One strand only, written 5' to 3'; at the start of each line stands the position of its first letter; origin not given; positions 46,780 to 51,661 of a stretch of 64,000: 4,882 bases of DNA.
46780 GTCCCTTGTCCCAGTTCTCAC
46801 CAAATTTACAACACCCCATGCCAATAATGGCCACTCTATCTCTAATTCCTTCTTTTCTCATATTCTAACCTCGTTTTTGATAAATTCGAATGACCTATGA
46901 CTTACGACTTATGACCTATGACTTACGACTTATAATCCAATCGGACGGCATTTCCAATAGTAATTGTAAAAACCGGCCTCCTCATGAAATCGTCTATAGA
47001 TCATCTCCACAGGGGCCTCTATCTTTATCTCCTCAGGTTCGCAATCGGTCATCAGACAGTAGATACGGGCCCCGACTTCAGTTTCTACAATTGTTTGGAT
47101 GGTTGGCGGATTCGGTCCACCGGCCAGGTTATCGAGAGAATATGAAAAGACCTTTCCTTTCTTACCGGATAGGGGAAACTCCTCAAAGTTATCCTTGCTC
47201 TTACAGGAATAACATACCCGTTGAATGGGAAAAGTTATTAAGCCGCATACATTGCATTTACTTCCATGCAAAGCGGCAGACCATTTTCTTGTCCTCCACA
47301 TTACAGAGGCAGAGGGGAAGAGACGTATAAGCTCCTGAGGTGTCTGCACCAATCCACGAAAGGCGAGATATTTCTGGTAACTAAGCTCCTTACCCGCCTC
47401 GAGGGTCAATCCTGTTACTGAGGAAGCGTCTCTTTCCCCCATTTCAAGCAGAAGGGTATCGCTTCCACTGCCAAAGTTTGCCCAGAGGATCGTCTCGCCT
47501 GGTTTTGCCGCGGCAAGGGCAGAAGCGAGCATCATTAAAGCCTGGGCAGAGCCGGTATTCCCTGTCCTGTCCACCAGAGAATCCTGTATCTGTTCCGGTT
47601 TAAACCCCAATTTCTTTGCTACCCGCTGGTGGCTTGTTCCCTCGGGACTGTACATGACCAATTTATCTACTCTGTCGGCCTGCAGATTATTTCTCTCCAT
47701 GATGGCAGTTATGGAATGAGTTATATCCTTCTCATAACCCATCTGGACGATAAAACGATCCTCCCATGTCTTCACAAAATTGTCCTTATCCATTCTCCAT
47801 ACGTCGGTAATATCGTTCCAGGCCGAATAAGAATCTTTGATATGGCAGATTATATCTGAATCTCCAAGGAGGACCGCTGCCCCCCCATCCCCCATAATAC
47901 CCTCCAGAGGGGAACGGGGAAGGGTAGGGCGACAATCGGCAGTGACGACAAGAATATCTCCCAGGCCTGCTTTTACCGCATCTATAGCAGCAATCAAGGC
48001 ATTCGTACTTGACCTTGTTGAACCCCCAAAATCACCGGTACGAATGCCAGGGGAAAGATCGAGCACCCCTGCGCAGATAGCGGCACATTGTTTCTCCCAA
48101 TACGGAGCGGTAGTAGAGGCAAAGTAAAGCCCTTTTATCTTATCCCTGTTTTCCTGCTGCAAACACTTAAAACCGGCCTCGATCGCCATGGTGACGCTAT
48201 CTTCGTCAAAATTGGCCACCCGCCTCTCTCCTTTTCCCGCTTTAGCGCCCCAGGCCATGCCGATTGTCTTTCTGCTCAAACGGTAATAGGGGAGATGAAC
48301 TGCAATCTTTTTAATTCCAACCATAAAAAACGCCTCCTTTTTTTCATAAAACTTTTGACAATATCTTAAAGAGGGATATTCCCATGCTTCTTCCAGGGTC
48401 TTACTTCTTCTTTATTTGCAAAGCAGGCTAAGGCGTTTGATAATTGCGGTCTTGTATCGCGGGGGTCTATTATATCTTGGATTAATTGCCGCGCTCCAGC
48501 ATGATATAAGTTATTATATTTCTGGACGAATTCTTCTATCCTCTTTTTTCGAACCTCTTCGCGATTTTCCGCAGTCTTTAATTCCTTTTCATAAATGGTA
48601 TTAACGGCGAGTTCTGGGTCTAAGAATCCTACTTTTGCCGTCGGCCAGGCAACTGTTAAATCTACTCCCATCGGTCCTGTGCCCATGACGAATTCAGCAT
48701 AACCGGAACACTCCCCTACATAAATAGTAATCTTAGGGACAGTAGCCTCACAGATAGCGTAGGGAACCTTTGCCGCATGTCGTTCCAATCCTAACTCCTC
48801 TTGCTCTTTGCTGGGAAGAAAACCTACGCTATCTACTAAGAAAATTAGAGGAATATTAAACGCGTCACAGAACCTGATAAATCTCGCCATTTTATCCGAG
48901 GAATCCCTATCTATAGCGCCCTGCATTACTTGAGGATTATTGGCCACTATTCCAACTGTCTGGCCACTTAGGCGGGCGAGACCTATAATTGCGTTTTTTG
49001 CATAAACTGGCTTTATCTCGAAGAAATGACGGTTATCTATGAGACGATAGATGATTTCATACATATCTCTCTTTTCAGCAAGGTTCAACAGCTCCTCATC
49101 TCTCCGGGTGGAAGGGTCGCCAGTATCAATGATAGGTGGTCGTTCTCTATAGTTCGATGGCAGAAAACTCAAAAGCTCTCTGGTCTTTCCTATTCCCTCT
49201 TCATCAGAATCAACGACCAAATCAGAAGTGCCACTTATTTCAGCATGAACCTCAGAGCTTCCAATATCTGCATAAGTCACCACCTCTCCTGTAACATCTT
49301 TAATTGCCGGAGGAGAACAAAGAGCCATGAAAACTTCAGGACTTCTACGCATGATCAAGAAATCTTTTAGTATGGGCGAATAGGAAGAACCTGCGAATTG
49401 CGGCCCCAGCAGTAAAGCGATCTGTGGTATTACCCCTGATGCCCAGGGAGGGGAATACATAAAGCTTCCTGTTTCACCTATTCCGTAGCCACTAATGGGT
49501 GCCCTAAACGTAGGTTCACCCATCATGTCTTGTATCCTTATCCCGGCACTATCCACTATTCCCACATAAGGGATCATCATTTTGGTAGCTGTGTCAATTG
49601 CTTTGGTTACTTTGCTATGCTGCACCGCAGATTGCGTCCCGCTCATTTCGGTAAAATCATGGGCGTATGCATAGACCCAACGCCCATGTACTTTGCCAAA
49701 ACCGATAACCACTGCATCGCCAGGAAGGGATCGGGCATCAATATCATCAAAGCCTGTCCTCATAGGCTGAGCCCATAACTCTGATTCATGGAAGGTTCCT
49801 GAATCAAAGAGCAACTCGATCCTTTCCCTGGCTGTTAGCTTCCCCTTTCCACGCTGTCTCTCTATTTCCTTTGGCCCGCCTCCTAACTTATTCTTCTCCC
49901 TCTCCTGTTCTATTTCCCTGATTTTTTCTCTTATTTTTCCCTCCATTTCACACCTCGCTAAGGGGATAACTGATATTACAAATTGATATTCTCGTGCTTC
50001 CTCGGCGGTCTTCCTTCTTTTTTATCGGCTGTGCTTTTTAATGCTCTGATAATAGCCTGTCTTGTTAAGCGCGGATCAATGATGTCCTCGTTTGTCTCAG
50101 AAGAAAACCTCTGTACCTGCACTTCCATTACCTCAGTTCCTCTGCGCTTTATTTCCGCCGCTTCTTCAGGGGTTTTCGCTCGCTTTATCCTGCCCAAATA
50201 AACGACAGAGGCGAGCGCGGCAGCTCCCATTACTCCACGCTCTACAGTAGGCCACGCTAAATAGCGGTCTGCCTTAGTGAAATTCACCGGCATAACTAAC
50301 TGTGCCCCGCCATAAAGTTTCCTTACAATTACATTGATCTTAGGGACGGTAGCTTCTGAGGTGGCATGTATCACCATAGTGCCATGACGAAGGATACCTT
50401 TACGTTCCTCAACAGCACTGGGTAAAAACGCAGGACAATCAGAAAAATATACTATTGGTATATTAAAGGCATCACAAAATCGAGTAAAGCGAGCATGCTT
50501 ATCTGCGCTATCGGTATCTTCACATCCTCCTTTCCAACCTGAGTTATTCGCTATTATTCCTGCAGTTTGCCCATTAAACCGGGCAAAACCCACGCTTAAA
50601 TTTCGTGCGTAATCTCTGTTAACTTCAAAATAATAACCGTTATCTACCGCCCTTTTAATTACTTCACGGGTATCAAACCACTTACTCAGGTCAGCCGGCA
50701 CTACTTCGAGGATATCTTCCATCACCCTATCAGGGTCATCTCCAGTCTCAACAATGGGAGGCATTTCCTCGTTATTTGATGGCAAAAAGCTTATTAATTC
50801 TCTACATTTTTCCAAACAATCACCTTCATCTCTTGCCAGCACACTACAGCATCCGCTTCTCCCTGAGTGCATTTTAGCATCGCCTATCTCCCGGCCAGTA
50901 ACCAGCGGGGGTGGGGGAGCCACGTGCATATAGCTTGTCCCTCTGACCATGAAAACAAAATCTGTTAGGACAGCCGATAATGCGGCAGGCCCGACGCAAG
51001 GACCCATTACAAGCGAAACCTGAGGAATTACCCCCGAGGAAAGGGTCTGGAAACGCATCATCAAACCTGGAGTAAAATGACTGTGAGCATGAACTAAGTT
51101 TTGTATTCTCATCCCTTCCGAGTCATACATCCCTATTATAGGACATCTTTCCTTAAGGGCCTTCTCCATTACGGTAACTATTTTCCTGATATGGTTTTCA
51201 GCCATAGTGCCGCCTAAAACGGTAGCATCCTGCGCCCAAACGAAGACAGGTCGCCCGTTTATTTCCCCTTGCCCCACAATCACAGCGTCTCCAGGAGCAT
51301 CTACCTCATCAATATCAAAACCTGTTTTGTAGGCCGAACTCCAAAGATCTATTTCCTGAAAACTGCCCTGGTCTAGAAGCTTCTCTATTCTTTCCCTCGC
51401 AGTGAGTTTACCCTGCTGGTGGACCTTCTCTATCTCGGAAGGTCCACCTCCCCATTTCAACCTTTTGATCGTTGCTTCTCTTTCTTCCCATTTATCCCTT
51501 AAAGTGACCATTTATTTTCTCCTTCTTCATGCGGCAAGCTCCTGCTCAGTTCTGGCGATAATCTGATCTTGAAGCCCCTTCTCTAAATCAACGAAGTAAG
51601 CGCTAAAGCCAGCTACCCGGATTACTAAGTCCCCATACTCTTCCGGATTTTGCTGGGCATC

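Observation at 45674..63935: Two paralogous glycyl radical enzymes embedded in a long CoA-ester operon: candidate undescribed anaerobic activation pathway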

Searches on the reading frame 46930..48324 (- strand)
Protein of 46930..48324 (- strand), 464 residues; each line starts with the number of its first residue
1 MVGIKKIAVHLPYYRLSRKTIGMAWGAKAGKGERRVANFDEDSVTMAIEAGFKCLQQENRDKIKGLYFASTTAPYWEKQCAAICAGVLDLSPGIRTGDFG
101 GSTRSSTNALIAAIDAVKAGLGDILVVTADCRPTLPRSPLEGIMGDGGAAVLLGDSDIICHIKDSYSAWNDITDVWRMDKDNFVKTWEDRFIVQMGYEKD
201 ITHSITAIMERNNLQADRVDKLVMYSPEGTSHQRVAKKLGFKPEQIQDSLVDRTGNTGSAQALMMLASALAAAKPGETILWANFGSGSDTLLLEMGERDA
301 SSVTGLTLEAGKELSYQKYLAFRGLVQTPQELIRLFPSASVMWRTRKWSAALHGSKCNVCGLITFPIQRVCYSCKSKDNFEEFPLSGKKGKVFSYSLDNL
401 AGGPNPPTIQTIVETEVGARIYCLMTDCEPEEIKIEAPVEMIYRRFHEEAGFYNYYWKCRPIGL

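Call 3: search_protein_families(library=pfam, proteins=[window:46930-48324:-])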
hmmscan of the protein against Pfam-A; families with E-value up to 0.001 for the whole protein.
window:46930-48324:- (464 aa): 2 families
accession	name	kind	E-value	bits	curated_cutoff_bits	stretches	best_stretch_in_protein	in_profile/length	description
PF08541.16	ACP_syn_III_C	-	2.7e-12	47.1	26.6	1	209-287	1-80/90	3-Oxoacyl-[acyl-carrier-protein (ACP)] synthase III C terminal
PF01796.24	OB_ChsH2_C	-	1.7e-05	25.1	27.1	1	385-441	4-62/65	ChsH2, C-terminal OB-fold domain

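Call 9: search_protein_families(library=ncbifam, proteins=[window:46930-48324:-], max_evalue=0.00001)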
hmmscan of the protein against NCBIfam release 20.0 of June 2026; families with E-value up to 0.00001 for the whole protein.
window:46930-48324:- (464 aa): 7 families
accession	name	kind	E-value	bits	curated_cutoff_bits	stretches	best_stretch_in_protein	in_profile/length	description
NF003274.0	PRK04262.1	equivalog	8.1e-58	196.1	244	1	1-326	2-344/347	hydroxymethylglutaryl-CoA synthase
TIGR00748.1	HMG_CoA_syn_Arc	equivalog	7.6e-44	150.3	353.35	1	1-291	1-303/345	hydroxymethylglutaryl-CoA synthase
NF006829.0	PRK09352.1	subfamily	4.5e-14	52.1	249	1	28-287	38-311/322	beta-ketoacyl-ACP synthase 3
TIGR00747.1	fabH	subfamily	2.4e-12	46.6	292.1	1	28-287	36-312/322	beta-ketoacyl-ACP synthase III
TIGR01835.1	HMG-CoA-S_prok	equivalog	1.7e-11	43.5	360.35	1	3-288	2-308/382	hydroxymethylglutaryl-CoA synthase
NF053627.1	BnzsclthlBbsAGT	equivalog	2.4e-07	30.8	250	1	351-443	35-125/145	benzoylsuccinyl-CoA thiolase subunit BbsA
NF006720.0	PRK09258.1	equivalog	1.3e-06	28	285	0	203-295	243-336/338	3-oxoacyl-ACP synthase III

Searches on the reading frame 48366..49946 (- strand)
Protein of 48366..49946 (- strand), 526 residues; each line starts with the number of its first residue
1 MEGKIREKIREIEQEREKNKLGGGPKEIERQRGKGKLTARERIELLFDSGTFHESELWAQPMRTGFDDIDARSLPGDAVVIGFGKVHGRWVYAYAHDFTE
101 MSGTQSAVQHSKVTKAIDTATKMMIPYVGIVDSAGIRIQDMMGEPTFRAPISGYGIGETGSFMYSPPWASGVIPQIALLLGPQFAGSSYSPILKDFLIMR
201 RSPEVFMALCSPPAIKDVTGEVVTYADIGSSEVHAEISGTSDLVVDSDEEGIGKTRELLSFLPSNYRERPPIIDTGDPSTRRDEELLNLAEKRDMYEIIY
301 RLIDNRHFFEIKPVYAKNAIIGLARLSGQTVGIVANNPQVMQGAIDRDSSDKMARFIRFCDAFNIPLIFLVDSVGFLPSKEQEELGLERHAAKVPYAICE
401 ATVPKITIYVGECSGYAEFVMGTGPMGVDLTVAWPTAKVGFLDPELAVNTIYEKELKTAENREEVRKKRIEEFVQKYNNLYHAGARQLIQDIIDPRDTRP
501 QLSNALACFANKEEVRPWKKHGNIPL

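Call 3: search_protein_families(library=pfam, proteins=[window:48366-49946:-])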
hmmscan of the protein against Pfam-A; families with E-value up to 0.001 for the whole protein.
window:48366-49946:- (526 aa): 2 families
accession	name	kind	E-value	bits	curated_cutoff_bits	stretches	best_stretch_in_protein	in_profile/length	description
PF01039.27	Carboxyl_trans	-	1.4e-126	423.4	22.3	1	31-524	2-493/493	Carboxyl transferase domain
PF03255.19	ACCA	-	9.8e-07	28.7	23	1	351-415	134-199/310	Acetyl co-enzyme A carboxylase carboxyltransferase-like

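Call 9: search_protein_families(library=ncbifam, proteins=[window:48366-49946:-], max_evalue=0.00001)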
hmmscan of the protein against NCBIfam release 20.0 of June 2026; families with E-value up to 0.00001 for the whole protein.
window:48366-49946:- (526 aa): 7 families
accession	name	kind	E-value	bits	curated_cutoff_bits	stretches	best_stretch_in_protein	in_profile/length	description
TIGR01117.1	mmdA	subfamily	4.2e-155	517.4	998.8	1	7-526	1-512/512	methylmalonyl-CoA decarboxylase subunit alpha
TIGR00515.1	accD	equivalog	5.6e-11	42.3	317.45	1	37-142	57-173/285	acetyl-CoA carboxylase, carboxyltransferase subunit beta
NF005530.0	PRK07189.1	equivalog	1.2e-08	34.4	228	1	37-140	16-125/303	biotin-independent malonate decarboxylase subunit beta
NF041504.1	AccA_sub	subfamily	1.3e-08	34.6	300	1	323-413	45-143/257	carboxyltransferase subunit alpha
TIGR03133.1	malonate_beta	equivalog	5.9e-07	29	278.15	0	37-140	6-115/274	biotin-independent malonate decarboxylase subunit beta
NF004344.0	PRK05724.1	equivalog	3.2e-06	26.6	357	0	352-415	139-203/319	acetyl-CoA carboxylase carboxyltransferase subunit alpha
TIGR03134.1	malonate_gamma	equivalog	5.3e-06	26.1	237.15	0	296-402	3-118/258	biotin-independent malonate decarboxylase subunit gamma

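Call 52: search_solved_structures(query=window:48366-49946:-, max_evalue=1e-40)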
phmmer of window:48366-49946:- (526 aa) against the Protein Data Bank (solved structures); distinct sequences matched with E-value up to 1e-40: 43.
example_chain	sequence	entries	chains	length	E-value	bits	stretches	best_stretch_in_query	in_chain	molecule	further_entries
1x0u_A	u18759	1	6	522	3.1e-136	458.1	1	6-526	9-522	hypothetical methylmalonyl-CoA decarboxylase alpha subunit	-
1vrg_A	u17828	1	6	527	1.3e-132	446.1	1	5-526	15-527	propionyl-CoA carboxylase, beta subunit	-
6ybp_A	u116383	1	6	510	3.1e-115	388.8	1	8-526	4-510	Propionyl-CoA carboxylase beta chain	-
6ybq_A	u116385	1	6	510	1.6e-113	383.1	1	8-526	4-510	Propionyl-CoA carboxylase beta chain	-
8pn8_A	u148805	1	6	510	1.7e-113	383.1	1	8-526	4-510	Propionyl-CoA carboxylase beta chain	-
1on3_A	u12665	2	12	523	2.3e-113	382.6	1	8-525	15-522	Methylmalonyl-CoA carboxyltransferase 12S subunit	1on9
8pn7_A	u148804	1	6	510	2.1e-112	379.4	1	8-526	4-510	Propionyl-CoA carboxylase beta chain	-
3n6r_B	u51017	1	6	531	1.5e-111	376.6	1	6-526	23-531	Propionyl-CoA carboxylase, beta subunit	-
7w5u_A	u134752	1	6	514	4e-111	375.2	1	6-525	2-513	Acetyl-CoA carboxylase complex, beta-chain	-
9wkr_G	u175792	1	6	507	4.9e-111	374.9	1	11-526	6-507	Propionyl-CoA carboxylase beta chain, mitochondrial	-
7ybu_C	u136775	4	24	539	5.3e-111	374.8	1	11-526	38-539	Propionyl-CoA carboxylase beta chain, mitochondrial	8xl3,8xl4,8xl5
3ib9_A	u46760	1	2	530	1.1e-103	350.6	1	9-526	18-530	Propionyl-CoA carboxylase complex B subunit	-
1xnw_A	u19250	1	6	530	1.1e-103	350.6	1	9-526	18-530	propionyl-CoA carboxylase complex B subunit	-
3iav_A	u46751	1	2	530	1.5e-103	350.2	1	9-526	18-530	Propionyl-CoA carboxylase complex B subunit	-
3ibb_A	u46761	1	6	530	2.1e-103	349.7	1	9-526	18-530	Propionyl-CoA carboxylase complex B subunit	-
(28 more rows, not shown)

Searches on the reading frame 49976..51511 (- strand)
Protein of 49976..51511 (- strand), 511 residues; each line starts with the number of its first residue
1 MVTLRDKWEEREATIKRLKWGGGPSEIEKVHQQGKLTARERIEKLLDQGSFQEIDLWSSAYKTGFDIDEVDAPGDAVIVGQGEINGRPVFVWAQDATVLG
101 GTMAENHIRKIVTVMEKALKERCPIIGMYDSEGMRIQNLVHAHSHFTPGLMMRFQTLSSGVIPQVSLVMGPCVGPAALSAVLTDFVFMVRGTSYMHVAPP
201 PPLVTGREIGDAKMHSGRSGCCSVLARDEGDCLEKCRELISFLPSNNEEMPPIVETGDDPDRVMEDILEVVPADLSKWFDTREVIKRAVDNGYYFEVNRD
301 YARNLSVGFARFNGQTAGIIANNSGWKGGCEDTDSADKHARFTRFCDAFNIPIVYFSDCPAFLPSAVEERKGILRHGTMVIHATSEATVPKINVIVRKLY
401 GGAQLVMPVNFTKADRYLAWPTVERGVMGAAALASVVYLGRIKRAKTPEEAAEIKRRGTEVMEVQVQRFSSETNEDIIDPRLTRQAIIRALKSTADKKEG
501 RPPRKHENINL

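Call 3: search_protein_families(library=pfam, proteins=[window:49976-51511:-])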
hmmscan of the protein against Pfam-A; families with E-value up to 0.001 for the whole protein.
window:49976-51511:- (511 aa): 2 families
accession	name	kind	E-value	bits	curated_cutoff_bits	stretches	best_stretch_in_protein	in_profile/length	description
PF01039.27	Carboxyl_trans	-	3.6e-126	422.1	22.3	1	30-509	2-493/493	Carboxyl transferase domain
PF03255.19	ACCA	-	7.6e-06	25.7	23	0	308-399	97-196/310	Acetyl co-enzyme A carboxylase carboxyltransferase-like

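Call 9: search_protein_families(library=ncbifam, proteins=[window:49976-51511:-], max_evalue=0.00001)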
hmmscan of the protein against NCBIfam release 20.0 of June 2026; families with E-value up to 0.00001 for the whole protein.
window:49976-51511:- (511 aa): 5 families
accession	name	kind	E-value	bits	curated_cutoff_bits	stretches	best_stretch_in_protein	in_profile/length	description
TIGR01117.1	mmdA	subfamily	1.1e-150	502.9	998.8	1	9-511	4-512/512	methylmalonyl-CoA decarboxylase subunit alpha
NF005530.0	PRK07189.1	equivalog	1.5e-16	60.3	228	1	36-189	16-176/303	biotin-independent malonate decarboxylase subunit beta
TIGR03133.1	malonate_beta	equivalog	1.7e-14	53.7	278.15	1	36-189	6-166/274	biotin-independent malonate decarboxylase subunit beta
TIGR00515.1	accD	equivalog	4.9e-13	49.1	317.45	1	33-186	54-219/285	acetyl-CoA carboxylase, carboxyltransferase subunit beta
NF041504.1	AccA_sub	subfamily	3.5e-08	33.2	300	0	304-396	40-140/257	carboxyltransferase subunit alpha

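Call 51: search_solved_structures(query=window:49976-51511:-, max_evalue=1e-40)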
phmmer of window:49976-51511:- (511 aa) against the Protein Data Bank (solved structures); distinct sequences matched with E-value up to 1e-40: 40.
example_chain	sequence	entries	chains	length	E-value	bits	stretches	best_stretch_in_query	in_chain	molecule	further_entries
1vrg_A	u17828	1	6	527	1.4e-130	439.2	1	3-510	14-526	propionyl-CoA carboxylase, beta subunit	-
1x0u_A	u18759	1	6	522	1.8e-121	409.1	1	17-510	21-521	hypothetical methylmalonyl-CoA decarboxylase alpha subunit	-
6ybq_A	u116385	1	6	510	2e-118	399.1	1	4-510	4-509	Propionyl-CoA carboxylase beta chain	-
8pn8_A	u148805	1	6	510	2.7e-118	398.6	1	4-510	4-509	Propionyl-CoA carboxylase beta chain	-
3n6r_B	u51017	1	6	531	4.1e-118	398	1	9-510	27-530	Propionyl-CoA carboxylase, beta subunit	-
6ybp_A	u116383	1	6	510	9.3e-118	396.8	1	4-510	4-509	Propionyl-CoA carboxylase beta chain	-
8pn7_A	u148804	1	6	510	2.5e-117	395.4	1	4-510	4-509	Propionyl-CoA carboxylase beta chain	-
9wkr_G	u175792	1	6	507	1.3e-112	379.8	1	19-510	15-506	Propionyl-CoA carboxylase beta chain, mitochondrial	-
7ybu_C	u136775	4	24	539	1.5e-112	379.6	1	18-510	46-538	Propionyl-CoA carboxylase beta chain, mitochondrial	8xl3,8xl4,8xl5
7w5u_A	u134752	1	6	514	7.7e-111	374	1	19-508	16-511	Acetyl-CoA carboxylase complex, beta-chain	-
3ib9_A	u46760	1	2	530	9.8e-110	370.4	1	15-510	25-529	Propionyl-CoA carboxylase complex B subunit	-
1xnw_A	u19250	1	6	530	1.9e-109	369.4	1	15-510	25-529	propionyl-CoA carboxylase complex B subunit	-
3iav_A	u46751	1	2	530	2.6e-109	369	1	15-510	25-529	Propionyl-CoA carboxylase complex B subunit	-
3ibb_A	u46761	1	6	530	4.9e-109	368.1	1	15-510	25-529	Propionyl-CoA carboxylase complex B subunit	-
3mfm_C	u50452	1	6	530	9.2e-109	367.2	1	15-510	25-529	Propionyl-CoA carboxylase complex B subunit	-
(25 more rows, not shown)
